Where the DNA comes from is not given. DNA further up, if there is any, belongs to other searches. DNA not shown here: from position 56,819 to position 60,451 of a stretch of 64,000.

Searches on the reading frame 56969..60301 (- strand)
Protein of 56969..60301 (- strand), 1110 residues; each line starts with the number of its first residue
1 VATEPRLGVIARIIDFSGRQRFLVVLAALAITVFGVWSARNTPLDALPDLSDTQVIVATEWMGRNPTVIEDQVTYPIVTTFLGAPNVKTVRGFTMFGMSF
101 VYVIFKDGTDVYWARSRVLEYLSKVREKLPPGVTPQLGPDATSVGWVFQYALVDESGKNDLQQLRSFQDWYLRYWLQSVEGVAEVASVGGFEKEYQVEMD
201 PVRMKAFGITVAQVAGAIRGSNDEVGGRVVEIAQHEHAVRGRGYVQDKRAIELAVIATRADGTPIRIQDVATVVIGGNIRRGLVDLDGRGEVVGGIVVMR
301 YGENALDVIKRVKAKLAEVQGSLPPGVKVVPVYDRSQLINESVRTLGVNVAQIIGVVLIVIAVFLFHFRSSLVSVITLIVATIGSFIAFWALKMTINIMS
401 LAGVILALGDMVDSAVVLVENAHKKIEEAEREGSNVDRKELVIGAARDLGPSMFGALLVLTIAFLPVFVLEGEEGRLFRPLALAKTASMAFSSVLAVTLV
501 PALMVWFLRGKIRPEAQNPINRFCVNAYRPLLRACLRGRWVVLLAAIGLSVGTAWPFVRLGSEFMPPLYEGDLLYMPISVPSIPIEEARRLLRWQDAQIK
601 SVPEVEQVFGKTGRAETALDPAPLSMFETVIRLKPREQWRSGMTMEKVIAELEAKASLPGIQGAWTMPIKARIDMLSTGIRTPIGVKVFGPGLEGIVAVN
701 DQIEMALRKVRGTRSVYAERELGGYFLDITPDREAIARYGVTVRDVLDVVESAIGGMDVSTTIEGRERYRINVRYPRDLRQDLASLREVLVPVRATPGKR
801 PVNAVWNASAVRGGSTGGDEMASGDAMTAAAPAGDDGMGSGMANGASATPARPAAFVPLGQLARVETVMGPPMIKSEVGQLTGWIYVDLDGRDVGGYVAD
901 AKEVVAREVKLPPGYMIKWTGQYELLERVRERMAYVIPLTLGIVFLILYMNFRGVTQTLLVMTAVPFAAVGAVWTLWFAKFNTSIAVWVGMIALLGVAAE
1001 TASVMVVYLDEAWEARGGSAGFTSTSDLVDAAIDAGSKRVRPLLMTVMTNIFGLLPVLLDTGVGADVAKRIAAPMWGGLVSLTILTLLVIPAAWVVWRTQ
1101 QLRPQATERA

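Call 22: search_protein_families(library=pfam, proteins=[window:56969-60301:-], max_evalue=0.001)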
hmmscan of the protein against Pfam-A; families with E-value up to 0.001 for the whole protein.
window:56969-60301:- (1110 aa): 1 family
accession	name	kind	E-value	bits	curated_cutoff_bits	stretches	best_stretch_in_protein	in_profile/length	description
PF00873.25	ACR_tran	-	1.4e-223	745.2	28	2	13-792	1-781/1021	AcrB/AcrD/AcrF family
